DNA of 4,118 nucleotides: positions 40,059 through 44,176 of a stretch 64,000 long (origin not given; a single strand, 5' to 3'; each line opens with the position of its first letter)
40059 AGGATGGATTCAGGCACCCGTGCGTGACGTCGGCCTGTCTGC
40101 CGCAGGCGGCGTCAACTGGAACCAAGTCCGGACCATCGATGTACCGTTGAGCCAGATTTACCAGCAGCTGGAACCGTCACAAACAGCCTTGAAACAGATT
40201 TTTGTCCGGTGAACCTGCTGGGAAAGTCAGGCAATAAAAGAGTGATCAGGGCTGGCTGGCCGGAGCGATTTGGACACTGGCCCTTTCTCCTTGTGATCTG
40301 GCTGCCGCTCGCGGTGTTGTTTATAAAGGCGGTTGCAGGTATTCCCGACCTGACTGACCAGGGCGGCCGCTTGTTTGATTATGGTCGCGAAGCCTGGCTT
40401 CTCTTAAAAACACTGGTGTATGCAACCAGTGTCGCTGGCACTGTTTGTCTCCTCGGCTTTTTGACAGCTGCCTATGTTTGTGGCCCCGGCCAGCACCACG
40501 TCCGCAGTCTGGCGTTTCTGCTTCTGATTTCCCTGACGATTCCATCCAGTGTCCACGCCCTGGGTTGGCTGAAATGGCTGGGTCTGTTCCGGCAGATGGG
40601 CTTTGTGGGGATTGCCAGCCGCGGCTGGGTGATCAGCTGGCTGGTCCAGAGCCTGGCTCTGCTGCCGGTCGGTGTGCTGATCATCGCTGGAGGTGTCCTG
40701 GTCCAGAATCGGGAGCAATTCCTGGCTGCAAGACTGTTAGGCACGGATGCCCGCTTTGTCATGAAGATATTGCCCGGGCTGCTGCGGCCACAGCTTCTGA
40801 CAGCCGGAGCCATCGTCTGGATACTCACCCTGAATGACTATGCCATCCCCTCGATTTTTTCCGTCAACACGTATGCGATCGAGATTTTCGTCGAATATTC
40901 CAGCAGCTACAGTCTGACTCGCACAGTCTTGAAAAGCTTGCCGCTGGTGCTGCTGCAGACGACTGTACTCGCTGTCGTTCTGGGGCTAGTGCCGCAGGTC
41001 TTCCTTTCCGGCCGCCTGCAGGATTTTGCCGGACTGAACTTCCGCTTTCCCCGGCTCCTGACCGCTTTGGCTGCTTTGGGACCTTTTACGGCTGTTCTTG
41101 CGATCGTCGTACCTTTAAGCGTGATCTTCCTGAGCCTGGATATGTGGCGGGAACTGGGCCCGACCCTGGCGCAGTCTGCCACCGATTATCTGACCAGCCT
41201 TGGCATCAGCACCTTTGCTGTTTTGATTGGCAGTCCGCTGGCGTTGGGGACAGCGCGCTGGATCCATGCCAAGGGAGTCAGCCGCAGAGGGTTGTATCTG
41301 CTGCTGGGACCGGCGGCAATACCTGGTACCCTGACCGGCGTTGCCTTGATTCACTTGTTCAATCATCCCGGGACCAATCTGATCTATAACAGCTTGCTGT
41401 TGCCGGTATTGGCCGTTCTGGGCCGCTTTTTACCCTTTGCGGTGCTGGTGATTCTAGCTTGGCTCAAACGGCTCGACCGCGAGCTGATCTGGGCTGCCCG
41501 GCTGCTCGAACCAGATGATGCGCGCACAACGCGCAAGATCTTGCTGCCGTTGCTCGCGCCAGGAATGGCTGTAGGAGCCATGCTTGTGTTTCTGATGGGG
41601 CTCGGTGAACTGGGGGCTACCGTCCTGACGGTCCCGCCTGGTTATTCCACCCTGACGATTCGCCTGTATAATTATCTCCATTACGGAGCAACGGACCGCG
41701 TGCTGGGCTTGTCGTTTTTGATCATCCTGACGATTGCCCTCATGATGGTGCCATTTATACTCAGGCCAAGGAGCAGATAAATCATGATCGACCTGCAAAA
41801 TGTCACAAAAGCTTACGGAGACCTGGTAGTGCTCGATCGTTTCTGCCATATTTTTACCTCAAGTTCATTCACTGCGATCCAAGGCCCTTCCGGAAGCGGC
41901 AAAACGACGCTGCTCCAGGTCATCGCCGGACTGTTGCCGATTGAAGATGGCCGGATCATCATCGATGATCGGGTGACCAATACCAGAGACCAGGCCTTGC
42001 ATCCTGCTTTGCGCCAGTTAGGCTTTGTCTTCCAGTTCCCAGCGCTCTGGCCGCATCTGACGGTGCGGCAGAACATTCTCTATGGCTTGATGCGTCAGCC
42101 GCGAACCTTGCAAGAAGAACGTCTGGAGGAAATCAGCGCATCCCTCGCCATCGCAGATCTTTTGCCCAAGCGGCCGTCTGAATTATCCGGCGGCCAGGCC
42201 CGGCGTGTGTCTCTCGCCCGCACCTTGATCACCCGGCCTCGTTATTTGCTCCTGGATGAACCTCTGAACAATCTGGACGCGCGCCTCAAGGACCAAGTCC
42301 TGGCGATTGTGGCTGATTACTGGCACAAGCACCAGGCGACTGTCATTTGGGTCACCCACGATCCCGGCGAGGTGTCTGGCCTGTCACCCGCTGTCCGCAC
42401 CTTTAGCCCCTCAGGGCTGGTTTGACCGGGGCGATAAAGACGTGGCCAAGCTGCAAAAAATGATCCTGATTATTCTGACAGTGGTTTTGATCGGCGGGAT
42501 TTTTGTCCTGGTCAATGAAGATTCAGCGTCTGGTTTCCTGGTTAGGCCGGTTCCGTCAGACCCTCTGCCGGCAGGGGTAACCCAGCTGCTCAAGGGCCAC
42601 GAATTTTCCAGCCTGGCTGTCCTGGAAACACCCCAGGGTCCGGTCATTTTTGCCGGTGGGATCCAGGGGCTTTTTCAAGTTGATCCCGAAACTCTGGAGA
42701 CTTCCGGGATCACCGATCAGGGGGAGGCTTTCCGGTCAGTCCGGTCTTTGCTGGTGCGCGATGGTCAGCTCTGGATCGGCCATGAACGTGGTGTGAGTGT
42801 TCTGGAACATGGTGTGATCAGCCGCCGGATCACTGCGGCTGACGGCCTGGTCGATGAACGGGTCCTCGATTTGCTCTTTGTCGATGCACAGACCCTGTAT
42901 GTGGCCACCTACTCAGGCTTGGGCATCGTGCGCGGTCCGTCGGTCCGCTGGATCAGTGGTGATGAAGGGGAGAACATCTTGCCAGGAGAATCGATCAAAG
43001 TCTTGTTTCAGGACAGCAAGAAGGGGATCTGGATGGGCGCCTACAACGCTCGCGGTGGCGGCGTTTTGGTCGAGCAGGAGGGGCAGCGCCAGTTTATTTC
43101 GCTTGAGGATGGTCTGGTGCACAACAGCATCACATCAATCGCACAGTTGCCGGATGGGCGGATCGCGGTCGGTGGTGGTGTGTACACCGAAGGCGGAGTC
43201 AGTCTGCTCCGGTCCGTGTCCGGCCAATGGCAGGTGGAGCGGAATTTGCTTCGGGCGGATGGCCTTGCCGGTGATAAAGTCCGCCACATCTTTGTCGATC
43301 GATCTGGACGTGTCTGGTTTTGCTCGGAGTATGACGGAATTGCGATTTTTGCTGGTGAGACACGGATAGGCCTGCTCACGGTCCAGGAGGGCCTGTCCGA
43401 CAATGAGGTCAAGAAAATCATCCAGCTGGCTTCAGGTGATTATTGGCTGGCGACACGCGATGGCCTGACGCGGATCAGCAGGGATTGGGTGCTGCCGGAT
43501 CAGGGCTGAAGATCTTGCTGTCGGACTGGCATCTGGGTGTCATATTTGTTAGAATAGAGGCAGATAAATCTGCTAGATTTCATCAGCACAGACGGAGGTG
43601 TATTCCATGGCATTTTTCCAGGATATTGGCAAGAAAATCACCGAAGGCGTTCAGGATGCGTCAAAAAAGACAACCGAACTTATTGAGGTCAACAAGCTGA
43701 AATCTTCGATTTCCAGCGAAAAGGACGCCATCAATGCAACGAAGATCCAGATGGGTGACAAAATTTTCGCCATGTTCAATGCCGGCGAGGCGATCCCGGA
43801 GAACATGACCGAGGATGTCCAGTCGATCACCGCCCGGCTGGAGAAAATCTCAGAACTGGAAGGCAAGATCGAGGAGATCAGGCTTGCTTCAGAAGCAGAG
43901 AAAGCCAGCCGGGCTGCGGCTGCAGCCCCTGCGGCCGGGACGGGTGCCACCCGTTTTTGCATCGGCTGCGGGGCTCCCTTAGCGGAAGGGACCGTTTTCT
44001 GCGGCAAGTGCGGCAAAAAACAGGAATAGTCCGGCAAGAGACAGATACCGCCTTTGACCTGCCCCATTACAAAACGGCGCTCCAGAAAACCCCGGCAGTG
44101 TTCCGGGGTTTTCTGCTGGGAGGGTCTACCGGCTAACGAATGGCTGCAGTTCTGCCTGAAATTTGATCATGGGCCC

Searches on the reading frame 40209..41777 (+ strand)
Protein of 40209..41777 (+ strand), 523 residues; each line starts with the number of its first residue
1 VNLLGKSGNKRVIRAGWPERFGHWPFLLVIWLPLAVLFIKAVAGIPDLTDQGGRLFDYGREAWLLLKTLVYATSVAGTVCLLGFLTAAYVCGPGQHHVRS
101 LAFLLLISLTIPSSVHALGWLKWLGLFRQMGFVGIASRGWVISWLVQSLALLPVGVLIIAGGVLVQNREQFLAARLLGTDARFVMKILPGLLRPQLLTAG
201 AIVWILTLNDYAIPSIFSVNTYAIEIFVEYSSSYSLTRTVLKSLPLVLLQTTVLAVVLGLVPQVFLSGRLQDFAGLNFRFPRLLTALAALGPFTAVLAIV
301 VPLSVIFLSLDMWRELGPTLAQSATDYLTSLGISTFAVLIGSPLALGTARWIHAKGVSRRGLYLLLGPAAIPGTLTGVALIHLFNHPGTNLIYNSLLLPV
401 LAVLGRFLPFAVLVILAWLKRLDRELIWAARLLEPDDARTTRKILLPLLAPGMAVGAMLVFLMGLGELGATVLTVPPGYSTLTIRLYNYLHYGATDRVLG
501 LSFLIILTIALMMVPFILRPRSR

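Call 65: search_protein_families(library=pfam, proteins=[window:40209-41777:+], max_evalue=0.001)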
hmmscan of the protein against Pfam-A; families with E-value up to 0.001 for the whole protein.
window:40209-41777:+ (523 aa): 1 family
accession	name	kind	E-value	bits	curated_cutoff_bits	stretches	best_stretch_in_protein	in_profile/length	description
PF00528.27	BPD_transp_1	-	1.8e-06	28.2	26.4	1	368-515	27-171/184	Binding-protein-dependent transport system inner membrane component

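Call 66: search_protein_families(library=ncbifam, proteins=[window:40209-41777:+], max_evalue=0.001)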
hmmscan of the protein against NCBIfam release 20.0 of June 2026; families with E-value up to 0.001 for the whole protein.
window:40209-41777:+ (523 aa): 17 families
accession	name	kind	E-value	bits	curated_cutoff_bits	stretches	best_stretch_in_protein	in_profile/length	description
NF007047.0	PRK09500.1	equivalog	1.1e-16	61.3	326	1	332-514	69-245/257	spermidine/putrescine ABC transporter permease PotC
TIGR02141.1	modB_ABC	equivalog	4.9e-14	52.5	182.6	1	330-514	3-199/208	molybdate ABC transporter permease subunit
TIGR03262.1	PhnU2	equivalog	2.9e-13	49.3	593.25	1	322-514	329-527/546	putative 2-aminoethylphosphonate ABC transporter permease subunit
TIGR03255.1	PhnV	equivalog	3.3e-13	49.9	358.7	1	329-513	74-257/270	2-aminoethylphosphonate ABC transport system, membrane component PhnV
TIGR01581.1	Mo_ABC_porter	hypoth_equivalog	6.3e-12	45.5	210.3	1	328-513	28-223/225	ABC transporter permease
NF011624.0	PRK15050.1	equivalog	1.9e-08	33.7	247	1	387-488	153-253/297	2-aminoethylphosphonate ABC transporter permease subunit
TIGR03226.1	PhnU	equivalog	1.1e-07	31.6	283.45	1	384-491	168-274/311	2-aminoethylphosphonate ABC transporter permease subunit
NF006939.0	PRK09421.1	equivalog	1.2e-07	31.4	262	1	401-516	98-214/230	molybdate ABC transporter permease subunit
NF040932.1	ABC_arch_GlcU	equivalog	1.6e-07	31.3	340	1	330-490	69-228/272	glucose ABC transporter permease GlcU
TIGR02139.1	permease_CysT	equivalog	4.3e-07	29.8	246.1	1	368-495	95-238/265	sulfate ABC transporter permease subunit CysT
NF040839.1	tungstate_WtpB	equivalog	2.4e-06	27.4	340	1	295-514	13-243/251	tungstate ABC transporter permease WtpB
NF007044.0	PRK09497.1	equivalog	5.7e-06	26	348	1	400-468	154-222/285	spermidine/putrescine ABC transporter permease PotB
NF007963.0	PRK10683.1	equivalog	7.2e-06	25.6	489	1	401-516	189-302/317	putrescine ABC transporter permease PotH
NF043073.1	MMSYN1_0195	equivalog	1.6e-05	23.3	1250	1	403-464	134-195/1021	spermidine/putrescine ABC transporter permease/substrate-binding protein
NF007889.0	PRK10592.1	equivalog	1.9e-05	24.4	476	1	334-512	76-256/281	putrescine ABC transporter permease PotI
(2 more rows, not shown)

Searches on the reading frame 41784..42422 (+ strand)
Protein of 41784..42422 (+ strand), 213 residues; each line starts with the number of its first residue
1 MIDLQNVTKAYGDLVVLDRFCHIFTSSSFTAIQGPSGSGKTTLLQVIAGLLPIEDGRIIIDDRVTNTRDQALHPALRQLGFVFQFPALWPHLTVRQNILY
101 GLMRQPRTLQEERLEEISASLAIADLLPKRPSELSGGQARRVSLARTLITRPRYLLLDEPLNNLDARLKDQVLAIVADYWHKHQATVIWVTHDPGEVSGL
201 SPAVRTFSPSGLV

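Call 65: search_protein_families(library=pfam, proteins=[window:41784-42422:+], max_evalue=0.001)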
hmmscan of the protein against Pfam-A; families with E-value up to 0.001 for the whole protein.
window:41784-42422:+ (213 aa): 5 families
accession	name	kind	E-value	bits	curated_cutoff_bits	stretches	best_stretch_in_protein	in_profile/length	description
PF00005.33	ABC_tran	-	2.1e-30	106.5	25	1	28-162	12-137/137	ABC transporter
PF13304.12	AAA_21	-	1.3e-06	29.2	27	0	29-51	1-23/304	AAA domain, putative AbiEii toxin, Type IV TA system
PF02463.25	SMC_N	-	4.6e-05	23.4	40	0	24-51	21-48/220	RecF/RecN/SMC N terminal domain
PF13604.12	AAA_30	-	0.00028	21.1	27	1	22-59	12-50/191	AAA domain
PF13401.12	AAA_22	-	0.00039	21.2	27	1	27-80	5-59/130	AAA domain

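Call 66: search_protein_families(library=ncbifam, proteins=[window:41784-42422:+], max_evalue=0.001)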
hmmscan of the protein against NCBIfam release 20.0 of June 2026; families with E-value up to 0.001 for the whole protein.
window:41784-42422:+ (213 aa): 183 families (the best 25 are shown)
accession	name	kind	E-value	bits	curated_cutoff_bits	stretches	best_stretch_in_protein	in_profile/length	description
NF040933.2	ABC_arch_GlcV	equivalog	3.7e-49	167.5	450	1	2-202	3-210/357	glucose ABC transporter ATP-binding protein GlcV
NF008653.0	PRK11650.1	subfamily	1.3e-48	165.8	432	1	2-197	4-198/357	sn-glycerol-3-phosphate ABC transporter ATP-binding protein UgpC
TIGR02142.1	modC_ABC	equivalog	2.9e-46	158.3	285.05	1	27-201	23-199/353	molybdenum ABC transporter ATP-binding protein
TIGR00968.1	3a0106s01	subfamily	2.6e-45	154.8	342.75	1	2-199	1-196/237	sulfate ABC transporter ATP-binding protein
NF008233.0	PRK11000.1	equivalog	3.2e-45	154.5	568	1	2-198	4-198/369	maltose/maltodextrin ABC transporter ATP-binding protein MalK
TIGR03265.1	PhnT2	equivalog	3.6e-44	151.4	457.7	1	2-197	5-198/353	putative 2-aminoethylphosphonate ABC transporter ATP-binding protein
NF006987.0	PRK09452.1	equivalog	3e-42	144.7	482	1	1-201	17-215/378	spermidine/putrescine ABC transporter ATP-binding protein PotA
NF040840.2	tungstate_WtpC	equivalog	4.1e-41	141.4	440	1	1-197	1-194/347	tungstate ABC transporter ATP-binding protein WtpC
TIGR01187.1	potA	subfamily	4.2e-41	141.1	355.6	1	33-197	2-164/325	polyamine ABC transporter ATP-binding protein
TIGR03258.1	PhnT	equivalog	3e-39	135.1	499.15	1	3-197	10-203/359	2-aminoethylphosphonate ABC transport system ATP-binding subunit PhnT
NF043075.1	MMSYN1_0197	equivalog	5.5e-39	134.1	550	1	1-201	2-200/341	spermidine/putrescine ABC transporter ATP-binding protein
TIGR01277.1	thiQ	equivalog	7.7e-39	133.5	245.05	1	20-199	17-194/213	thiamine ABC transporter ATP-binding protein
NF008513.0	PRK11432.1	equivalog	1.1e-38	133.1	496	1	2-203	7-206/351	ferric ABC transporter ATP-binding protein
NF008355.0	PRK11144.1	equivalog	4.5e-38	131.1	434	1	24-201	21-196/353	molybdenum ABC transporter ATP-binding protein ModC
TIGR03864.1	PQQ_ABC_ATP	hypoth_equivalog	5.4e-38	130.8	302.25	1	2-197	2-196/236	ABC transporter, ATP-binding subunit, PQQ-dependent alcohol dehydrogenase system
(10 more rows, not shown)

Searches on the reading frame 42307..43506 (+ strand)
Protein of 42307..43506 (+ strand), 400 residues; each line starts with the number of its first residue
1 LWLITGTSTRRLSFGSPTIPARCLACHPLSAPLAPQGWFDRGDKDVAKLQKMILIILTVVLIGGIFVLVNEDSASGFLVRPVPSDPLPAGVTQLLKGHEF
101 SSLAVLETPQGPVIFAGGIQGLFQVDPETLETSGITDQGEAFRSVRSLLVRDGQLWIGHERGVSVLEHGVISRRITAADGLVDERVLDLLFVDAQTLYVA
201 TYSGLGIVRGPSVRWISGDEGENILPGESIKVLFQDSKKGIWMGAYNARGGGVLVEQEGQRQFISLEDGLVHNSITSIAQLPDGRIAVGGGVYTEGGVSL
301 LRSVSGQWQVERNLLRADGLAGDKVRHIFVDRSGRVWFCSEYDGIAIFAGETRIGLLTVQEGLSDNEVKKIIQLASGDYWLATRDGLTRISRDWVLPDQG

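Call 65: search_protein_families(library=pfam, proteins=[window:42307-43506:+], max_evalue=0.001)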
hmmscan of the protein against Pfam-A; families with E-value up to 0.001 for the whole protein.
window:42307-43506:+ (400 aa): 1 family
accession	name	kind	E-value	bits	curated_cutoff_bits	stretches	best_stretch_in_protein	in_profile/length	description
PF07494.17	Reg_prop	-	8.7e-18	62.6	20.4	0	319-341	1-23/24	Two component regulator propeller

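Call 66: search_protein_families(library=ncbifam, proteins=[window:42307-43506:+], max_evalue=0.001)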
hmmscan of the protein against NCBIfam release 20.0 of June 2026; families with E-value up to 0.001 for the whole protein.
window:42307-43506:+ (400 aa): 0 families

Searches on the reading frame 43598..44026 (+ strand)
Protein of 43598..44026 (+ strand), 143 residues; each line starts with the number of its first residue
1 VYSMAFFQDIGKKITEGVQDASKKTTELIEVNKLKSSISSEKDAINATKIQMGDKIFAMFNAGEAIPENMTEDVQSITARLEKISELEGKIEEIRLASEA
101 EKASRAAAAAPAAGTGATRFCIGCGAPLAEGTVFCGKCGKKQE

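Call 65: search_protein_families(library=pfam, proteins=[window:43598-44026:+], max_evalue=0.001)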
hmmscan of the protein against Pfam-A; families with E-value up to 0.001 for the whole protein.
window:43598-44026:+ (143 aa): 1 family
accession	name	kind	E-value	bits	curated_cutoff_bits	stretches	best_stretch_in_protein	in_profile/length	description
PF13240.11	Zn_Ribbon_1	-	8.9e-05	22.6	25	1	120-141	1-22/23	zinc-ribbon domain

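Call 66: search_protein_families(library=ncbifam, proteins=[window:43598-44026:+], max_evalue=0.001)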
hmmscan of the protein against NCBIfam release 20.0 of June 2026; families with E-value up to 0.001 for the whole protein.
window:43598-44026:+ (143 aa): 0 families
